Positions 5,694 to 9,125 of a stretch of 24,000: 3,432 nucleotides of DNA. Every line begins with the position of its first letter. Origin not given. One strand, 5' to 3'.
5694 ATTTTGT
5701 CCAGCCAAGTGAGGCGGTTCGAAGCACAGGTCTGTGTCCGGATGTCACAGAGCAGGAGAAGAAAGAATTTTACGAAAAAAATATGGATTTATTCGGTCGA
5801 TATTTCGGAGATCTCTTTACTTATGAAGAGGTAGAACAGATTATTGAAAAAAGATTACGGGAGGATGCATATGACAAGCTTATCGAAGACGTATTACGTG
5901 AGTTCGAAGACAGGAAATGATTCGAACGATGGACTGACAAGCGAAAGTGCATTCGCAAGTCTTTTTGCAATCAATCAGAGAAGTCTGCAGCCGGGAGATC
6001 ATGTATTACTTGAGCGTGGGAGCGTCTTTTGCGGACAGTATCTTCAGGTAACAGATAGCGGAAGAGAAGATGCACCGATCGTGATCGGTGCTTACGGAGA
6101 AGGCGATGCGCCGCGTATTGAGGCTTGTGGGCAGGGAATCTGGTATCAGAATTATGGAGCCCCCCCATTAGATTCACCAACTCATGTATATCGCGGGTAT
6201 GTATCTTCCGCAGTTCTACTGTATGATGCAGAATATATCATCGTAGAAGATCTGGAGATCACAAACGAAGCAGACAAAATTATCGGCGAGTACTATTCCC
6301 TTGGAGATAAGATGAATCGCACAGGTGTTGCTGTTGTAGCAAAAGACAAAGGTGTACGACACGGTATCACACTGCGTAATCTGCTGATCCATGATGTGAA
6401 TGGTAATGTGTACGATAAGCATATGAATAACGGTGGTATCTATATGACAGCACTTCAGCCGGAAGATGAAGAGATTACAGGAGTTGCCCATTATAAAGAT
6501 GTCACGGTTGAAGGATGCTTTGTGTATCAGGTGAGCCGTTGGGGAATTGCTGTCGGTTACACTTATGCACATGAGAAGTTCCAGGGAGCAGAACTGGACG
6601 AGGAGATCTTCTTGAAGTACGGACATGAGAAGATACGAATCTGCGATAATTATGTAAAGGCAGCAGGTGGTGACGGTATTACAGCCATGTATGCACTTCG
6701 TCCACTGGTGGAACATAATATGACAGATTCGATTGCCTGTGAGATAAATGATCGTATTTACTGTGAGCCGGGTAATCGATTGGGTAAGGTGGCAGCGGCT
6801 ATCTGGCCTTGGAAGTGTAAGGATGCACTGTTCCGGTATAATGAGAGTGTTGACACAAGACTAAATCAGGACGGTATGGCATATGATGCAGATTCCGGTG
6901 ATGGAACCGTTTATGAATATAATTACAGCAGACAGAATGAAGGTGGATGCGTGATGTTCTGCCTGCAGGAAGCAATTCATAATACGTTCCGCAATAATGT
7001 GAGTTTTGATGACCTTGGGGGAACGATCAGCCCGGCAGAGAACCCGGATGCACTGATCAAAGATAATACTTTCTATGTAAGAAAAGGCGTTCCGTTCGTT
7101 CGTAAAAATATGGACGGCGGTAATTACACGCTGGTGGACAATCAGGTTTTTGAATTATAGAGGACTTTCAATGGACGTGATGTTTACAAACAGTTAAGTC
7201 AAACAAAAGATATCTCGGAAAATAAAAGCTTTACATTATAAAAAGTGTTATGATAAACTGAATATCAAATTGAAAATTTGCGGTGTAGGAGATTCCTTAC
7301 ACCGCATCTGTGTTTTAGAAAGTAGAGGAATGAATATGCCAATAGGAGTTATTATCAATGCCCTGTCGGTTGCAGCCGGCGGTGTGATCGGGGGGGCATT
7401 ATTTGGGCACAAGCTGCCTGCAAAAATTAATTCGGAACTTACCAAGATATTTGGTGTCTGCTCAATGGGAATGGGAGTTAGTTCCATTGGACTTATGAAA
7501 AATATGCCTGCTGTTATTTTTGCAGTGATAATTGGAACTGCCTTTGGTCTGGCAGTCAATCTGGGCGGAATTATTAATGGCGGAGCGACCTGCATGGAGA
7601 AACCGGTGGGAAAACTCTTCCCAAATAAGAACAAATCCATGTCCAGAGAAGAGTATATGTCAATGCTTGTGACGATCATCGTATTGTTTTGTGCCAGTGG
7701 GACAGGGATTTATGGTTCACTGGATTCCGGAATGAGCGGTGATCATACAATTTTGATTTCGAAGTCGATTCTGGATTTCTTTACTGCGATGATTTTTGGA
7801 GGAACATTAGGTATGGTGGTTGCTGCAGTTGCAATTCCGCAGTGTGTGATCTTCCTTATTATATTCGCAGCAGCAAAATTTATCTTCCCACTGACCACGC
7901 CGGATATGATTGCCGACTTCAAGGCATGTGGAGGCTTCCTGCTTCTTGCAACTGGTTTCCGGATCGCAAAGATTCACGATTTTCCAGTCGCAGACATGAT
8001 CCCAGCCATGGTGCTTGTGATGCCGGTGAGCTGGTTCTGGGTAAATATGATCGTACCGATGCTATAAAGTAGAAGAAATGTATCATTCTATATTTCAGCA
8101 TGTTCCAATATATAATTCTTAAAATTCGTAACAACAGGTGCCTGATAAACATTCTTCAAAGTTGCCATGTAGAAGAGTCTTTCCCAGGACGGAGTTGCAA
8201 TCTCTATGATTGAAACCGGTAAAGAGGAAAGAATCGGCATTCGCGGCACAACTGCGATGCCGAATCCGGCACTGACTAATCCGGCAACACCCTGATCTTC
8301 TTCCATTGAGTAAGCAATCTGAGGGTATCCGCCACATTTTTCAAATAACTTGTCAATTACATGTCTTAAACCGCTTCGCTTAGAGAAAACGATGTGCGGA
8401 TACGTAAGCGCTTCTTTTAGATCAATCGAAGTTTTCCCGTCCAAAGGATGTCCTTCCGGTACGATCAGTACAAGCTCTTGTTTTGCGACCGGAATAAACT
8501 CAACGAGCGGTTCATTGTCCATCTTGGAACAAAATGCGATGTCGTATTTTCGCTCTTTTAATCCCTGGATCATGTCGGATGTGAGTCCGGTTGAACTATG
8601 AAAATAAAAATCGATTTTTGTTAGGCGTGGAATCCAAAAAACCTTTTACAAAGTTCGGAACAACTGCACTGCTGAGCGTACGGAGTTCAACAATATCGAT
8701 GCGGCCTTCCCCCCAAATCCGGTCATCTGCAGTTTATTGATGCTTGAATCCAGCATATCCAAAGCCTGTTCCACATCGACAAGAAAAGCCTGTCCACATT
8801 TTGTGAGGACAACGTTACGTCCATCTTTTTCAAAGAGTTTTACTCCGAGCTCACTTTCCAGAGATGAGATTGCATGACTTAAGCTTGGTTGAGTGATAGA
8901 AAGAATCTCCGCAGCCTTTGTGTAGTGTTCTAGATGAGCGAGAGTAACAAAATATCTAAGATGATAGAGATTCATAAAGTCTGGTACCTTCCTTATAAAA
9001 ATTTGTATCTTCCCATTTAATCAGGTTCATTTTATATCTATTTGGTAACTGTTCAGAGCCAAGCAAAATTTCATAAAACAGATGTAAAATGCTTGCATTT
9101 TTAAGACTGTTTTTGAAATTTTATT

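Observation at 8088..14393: LysR-controlled operon pairing a shikimate/quinate-dehydrogenase homologue with a TIM-barrel dehydratase/isomerase-like protein, an enoate-reductase-type flavoprotein and an MFS importer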

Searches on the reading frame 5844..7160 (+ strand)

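Call 5: search_protein_families(library=pfam, proteins=[window:5844-7160:+])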
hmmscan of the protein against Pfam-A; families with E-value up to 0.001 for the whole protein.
window:5844-7160:+ (438 aa): 1 family
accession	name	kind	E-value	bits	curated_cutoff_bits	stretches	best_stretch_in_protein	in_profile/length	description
PF05048.19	NosD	-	0.00037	20.4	23.6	0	310-418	31-133/212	Periplasmic copper-binding protein (NosD)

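Call 6: search_protein_families(library=ncbifam, proteins=[window:5844-7160:+])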
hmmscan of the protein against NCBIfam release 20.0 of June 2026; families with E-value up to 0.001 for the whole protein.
window:5844-7160:+ (438 aa): 1 family
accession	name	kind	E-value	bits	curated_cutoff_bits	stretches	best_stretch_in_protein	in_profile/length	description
NF047897.1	LctobiosidLnbX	equivalog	3.1e-92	310.4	2500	1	10-415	39-497/1498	lacto-N-biosidase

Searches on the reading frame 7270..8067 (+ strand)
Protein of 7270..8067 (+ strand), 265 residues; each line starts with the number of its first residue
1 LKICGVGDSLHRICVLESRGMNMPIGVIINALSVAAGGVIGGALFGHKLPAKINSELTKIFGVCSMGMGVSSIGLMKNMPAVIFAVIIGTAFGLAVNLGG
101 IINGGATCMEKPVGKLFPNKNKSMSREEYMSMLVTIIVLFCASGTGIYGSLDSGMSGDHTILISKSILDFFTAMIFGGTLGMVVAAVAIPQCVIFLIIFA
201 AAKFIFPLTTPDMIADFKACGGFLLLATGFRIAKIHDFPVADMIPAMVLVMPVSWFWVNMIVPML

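Call 5: search_protein_families(library=pfam, proteins=[window:7270-8067:+])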
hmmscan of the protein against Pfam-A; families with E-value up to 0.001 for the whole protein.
window:7270-8067:+ (265 aa): 1 family
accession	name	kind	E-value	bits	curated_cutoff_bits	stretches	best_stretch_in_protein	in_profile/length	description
PF04474.17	DUF554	-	8.8e-60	202.3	25.1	1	25-255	1-220/220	Protein of unknown function (DUF554)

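Call 6: search_protein_families(library=ncbifam, proteins=[window:7270-8067:+])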
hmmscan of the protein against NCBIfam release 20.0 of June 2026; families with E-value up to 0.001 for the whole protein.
window:7270-8067:+ (265 aa): 0 families

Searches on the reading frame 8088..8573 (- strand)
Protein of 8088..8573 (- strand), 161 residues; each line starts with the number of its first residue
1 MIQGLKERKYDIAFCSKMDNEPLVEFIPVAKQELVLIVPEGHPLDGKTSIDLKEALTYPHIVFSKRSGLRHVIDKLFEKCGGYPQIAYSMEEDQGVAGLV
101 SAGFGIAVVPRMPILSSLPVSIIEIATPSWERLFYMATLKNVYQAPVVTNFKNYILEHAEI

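Call 5: search_protein_families(library=pfam, proteins=[window:8088-8573:-])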
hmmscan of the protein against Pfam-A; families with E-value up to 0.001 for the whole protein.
window:8088-8573:- (161 aa): 1 family
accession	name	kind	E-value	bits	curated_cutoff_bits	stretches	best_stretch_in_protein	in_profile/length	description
PF03466.25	LysR_substrate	-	1.4e-27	96.9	28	1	2-159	48-208/209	LysR substrate binding domain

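Call 6: search_protein_families(library=ncbifam, proteins=[window:8088-8573:-])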
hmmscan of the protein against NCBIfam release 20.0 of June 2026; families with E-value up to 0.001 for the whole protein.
window:8088-8573:- (161 aa): 20 families
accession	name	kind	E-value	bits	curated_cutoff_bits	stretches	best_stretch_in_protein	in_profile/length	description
NF053705.1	TransRegGltCGpos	equivalog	5.1e-15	55.5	350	1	2-157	133-291/300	glutamate biosynthesis transcriptional regulator GltC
NF040786.1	LysR_Sec_metab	equivalog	5.3e-15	55.2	250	1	2-157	133-296/298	selenium metabolism-associated LysR family transcriptional regulator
NF045775.1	acetoin_reg_AlsR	exception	6.9e-15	55.3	430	1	2-151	133-284/290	acetoin biosynthesis transcriptional regulator AlsR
TIGR03339.1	phn_lysR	subfamily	2.8e-11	43.2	341.1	1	1-151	125-275/279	aminoethylphosphonate catabolism associated LysR family transcriptional regulator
NF007439.0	PRK09986.1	equivalog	3.2e-11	43.1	290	1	3-111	140-251/296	LysR family transcriptional regulator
NF052633.1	LysR_TF_PsrA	exception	8.4e-11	41.4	540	1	7-129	142-266/297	L-proline-binding transcription factor PsrA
NF047520.1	trans_act_CidR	equivalog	2.4e-09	36.8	415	1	20-151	151-284/292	cidABC operon transcriptional activator CidR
NF045990.1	TransRegCbbRRhodb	equivalog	1.6e-08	34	450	1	1-157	138-298/304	LysR family regulator CbbR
NF009324.0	PRK12679.1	equivalog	6.6e-08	32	491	1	9-111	142-245/316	HTH-type transcriptional regulator Cbl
NF008722.0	PRK11716.1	equivalog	7.7e-08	31.7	246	1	4-117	135-249/293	HTH-type transcriptional activator IlvY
NF008416.0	PRK11242.1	equivalog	1e-07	31.6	277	1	4-159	135-291/300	transcriptional regulator CynR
NF008239.0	PRK11013.1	equivalog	1e-07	31.3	288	1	7-112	141-246/309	LysR family transcriptional regulator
NF009325.0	PRK12680.1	equivalog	2.6e-06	27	482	1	5-114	138-249/327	LysR family transcriptional regulator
NF009326.0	PRK12681.1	equivalog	3e-06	26.9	436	1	27-126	161-260/324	HTH-type transcriptional regulator CysB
NF009327.0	PRK12684.1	subfamily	3.7e-06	26.4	402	1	18-112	152-246/313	CysB family HTH-type transcriptional regulator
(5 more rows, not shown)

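Call 40: search_solved_structures(query=window:8088-8573:-, max_evalue=0.00001, show_alignments=2)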
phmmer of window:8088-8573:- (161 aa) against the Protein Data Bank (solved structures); distinct sequences matched with E-value up to 0.00001: 9.
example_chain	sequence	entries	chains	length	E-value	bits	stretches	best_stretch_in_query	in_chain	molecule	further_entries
5ted_B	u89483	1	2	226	3.8e-38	134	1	2-158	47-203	Lmo0488 protein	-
3fzv_A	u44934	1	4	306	2.3e-10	43.8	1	1-113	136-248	Probable transcriptional regulator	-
6m5f_A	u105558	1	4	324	2.6e-10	43.6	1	1-113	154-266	Probable transcriptional regulator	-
3glb_A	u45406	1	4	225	1.4e-06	31.5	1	2-112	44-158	HTH-type transcriptional regulator catM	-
5y2w_A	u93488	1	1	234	2.1e-06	30.9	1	10-156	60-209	Rubisco operon transcriptional regulator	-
5y2v_A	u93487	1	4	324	4.6e-06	29.8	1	10-156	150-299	Rubisco operon transcriptional regulator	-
2h98_A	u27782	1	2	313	5.3e-06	29.6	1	2-112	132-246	HTH-type transcriptional regulator catM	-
2hxr_A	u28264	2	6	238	5.6e-06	29.5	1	12-156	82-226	HTH-type transcriptional regulator cynR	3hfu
2f7b_A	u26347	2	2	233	6.2e-06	29.4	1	2-112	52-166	HTH-type transcriptional regulator catM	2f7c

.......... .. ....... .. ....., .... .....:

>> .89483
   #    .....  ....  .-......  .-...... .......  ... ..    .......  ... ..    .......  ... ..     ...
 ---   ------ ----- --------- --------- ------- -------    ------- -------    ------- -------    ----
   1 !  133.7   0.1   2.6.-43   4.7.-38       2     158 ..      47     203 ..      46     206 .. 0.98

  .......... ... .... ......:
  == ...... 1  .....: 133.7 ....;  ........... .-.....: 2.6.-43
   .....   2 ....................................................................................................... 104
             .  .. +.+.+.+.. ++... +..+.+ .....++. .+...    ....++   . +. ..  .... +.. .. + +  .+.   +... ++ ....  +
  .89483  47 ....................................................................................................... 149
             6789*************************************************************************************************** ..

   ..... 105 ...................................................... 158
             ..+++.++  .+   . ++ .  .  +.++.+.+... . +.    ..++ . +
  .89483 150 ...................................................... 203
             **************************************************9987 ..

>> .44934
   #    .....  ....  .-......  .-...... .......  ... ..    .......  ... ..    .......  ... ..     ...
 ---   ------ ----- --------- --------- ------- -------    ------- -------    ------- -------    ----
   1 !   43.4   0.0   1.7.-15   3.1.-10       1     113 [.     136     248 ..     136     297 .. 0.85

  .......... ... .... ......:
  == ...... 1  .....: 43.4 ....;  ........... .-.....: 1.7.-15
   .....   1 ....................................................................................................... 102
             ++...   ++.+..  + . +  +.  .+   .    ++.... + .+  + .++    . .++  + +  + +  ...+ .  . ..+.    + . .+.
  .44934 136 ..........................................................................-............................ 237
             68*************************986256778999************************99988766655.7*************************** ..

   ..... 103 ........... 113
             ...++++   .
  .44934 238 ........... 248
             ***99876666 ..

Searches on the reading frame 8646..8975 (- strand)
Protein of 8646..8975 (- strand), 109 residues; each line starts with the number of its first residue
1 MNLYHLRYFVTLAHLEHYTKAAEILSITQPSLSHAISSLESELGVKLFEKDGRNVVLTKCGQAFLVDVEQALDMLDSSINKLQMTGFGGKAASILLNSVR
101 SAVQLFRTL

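Call 5: search_protein_families(library=pfam, proteins=[window:8646-8975:-])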
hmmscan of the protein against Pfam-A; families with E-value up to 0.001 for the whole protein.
window:8646-8975:- (109 aa): 1 family
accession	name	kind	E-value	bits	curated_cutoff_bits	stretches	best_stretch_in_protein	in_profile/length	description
PF00126.33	HTH_1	-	1.4e-20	73.5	26.6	1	4-62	2-60/60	Bacterial regulatory helix-turn-helix protein, lysR family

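Call 6: search_protein_families(library=ncbifam, proteins=[window:8646-8975:-])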
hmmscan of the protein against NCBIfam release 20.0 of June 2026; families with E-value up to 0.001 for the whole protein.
window:8646-8975:- (109 aa): 54 families (the best 25 are shown)
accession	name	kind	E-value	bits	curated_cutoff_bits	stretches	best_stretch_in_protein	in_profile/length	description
NF045775.1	acetoin_reg_AlsR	exception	3.2e-24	85.9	430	1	1-88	1-88/290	acetoin biosynthesis transcriptional regulator AlsR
NF053705.1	TransRegGltCGpos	equivalog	2.8e-22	79.3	350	1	1-82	1-82/300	glutamate biosynthesis transcriptional regulator GltC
NF047354.1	trans_reg_GltC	equivalog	4.5e-21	75.6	300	1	1-86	1-86/290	glutamate biosynthesis transcriptional regulator GltC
NF007439.0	PRK09986.1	equivalog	2e-19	70.1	290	1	2-89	8-95/296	LysR family transcriptional regulator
NF008352.0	PRK11139.1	subfamily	5.7e-19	68.3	288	1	3-85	8-90/305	transcriptional regulator GcvA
NF007385.0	PRK09906.1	equivalog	6.3e-19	68.2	356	1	1-76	1-76/296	DNA-binding transcriptional regulator HcaR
NF008416.0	PRK11242.1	equivalog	9.9e-19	67.8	277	1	1-77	1-77/300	transcriptional regulator CynR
NF047520.1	trans_act_CidR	equivalog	1.8e-18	66.7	415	1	1-82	1-82/292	cidABC operon transcriptional activator CidR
NF040786.1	LysR_Sec_metab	equivalog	2.1e-18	66.4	250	1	1-85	1-85/298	selenium metabolism-associated LysR family transcriptional regulator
TIGR03418.1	chol_sulf_TF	equivalog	1.7e-17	63.4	324.8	1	2-84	2-84/291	choline sulfate utilization transcriptional regulator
TIGR02424.1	TF_pcaQ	equivalog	3.4e-17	62.3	303.8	1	3-88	5-90/300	pca operon transcription factor PcaQ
NF007491.0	PRK10086.1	equivalog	4.1e-16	58.7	316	1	3-90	19-106/313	DNA-binding transcriptional regulator DsdC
NF040710.1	benzoate_CatM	exception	7.3e-16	58.3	580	1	1-72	1-72/293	cis,cis-muconate-binding transcription regulator CatM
NF040709.1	benzoate_BenM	exception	8.3e-15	54.9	600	1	1-78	1-75/299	benzoate utilization transcription regulator BenM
NF008361.0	PRK11151.1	equivalog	2e-14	53.6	329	1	1-76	1-73/305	DNA-binding transcriptional regulator OxyR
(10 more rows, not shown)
